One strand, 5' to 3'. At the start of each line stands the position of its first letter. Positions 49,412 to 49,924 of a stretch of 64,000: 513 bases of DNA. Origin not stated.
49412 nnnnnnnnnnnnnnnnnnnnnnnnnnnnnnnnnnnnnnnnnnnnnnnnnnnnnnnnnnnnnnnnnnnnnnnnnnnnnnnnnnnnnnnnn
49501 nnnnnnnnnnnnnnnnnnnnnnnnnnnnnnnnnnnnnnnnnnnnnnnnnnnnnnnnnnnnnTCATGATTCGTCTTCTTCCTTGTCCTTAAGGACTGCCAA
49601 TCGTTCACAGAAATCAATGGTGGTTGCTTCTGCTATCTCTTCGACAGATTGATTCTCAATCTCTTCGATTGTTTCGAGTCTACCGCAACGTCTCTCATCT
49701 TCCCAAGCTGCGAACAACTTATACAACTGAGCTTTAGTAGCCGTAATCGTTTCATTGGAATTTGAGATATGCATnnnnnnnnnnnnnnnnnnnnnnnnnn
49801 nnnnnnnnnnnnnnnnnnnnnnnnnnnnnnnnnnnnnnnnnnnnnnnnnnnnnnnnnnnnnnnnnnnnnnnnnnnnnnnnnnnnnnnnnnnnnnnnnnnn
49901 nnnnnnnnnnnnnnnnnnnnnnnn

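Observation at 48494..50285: Membrane module: SPFH/Band-7 lipoprotein with an overlapping two-TM partner, next to a macro-domain (ADP-ribose) protein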

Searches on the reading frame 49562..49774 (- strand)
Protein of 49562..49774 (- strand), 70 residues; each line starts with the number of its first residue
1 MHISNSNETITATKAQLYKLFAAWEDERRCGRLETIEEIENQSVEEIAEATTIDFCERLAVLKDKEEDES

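Call 3: search_protein_families(library=pfam, proteins=[window:49562-49774:-], max_evalue=0.01)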
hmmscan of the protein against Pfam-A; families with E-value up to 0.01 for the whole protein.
window:49562-49774:- (70 aa): 0 families

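Call 13: search_protein_families(library=phrogs, proteins=[window:49562-49774:-], max_evalue=0.01)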
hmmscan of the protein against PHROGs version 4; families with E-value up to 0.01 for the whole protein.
window:49562-49774:- (70 aa): 0 families

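Call 14: search_protein_families(library=ncbifam, proteins=[window:49562-49774:-], max_evalue=0.01)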
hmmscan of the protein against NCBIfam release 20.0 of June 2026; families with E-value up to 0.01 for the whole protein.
window:49562-49774:- (70 aa): 0 families

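Call 15: search_protein_families(library=padloc, proteins=[window:49562-49774:-], max_evalue=0.01)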
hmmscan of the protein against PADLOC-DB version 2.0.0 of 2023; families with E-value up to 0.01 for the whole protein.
window:49562-49774:- (70 aa): 0 families

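Call 67: find_homologous_proteins(query=window:49562-49774:-, max_evalue=0.001)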
Query window:49562-49774:- (70 aa): 13 proteins with E <= 0.001 among 15 candidates.
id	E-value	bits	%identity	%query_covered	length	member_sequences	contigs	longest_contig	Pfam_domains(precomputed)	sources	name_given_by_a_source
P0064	8.9e-34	131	93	99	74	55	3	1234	-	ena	-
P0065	3.9e-33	129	88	99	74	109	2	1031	-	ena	-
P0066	1.4e-32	127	88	97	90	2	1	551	-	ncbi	-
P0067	1.4e-32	127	90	99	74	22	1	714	-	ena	-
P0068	2.2e-32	127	88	96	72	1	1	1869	-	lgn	-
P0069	8.3e-32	125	90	96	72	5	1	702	-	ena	-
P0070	1.1e-31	125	87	96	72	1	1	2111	-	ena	-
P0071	4.0e-31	123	87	99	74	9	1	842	-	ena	-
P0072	5.5e-30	119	85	96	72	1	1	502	-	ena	-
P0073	1.0e-28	115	87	90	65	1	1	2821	-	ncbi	-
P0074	9.1e-27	109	86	84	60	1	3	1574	-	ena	-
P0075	2.9e-13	67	81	66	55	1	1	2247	-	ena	-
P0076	8.7e-10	56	88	47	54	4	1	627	-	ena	-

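Call 68: find_encoding_contigs(protein=P0068, flank=3000, max_places=3)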
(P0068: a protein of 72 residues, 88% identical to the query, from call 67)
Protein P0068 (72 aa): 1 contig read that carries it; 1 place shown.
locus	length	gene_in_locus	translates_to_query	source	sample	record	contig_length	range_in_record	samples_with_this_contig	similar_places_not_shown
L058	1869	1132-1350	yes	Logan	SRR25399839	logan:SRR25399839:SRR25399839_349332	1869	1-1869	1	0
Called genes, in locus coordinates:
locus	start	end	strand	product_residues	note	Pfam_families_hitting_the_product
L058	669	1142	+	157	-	PF01661:Macro (weak)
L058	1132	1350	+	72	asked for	-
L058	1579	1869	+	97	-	?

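Call 69: find_encoding_contigs(protein=P0073, flank=3000, max_places=3)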
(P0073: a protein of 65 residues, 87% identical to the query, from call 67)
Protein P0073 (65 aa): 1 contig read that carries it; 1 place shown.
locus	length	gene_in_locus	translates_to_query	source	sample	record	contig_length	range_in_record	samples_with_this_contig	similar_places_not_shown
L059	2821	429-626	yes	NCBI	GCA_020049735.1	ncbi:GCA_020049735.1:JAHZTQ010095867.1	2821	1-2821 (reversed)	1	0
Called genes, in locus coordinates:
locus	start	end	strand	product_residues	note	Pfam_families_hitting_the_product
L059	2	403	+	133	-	?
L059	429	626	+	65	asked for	-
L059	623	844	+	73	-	-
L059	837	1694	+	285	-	PF01145:Band_7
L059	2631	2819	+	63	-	?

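Call 70: find_encoding_contigs(protein=P0075, flank=3000, max_places=3)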
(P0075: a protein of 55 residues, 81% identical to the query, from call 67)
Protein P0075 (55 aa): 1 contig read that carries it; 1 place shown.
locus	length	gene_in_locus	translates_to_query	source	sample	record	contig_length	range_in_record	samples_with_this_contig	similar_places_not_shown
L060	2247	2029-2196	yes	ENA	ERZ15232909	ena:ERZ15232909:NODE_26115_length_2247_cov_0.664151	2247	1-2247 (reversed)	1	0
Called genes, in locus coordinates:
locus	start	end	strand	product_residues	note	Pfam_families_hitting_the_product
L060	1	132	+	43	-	?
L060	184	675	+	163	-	-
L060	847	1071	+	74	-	-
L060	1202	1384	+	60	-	-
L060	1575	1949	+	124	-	-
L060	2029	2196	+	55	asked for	-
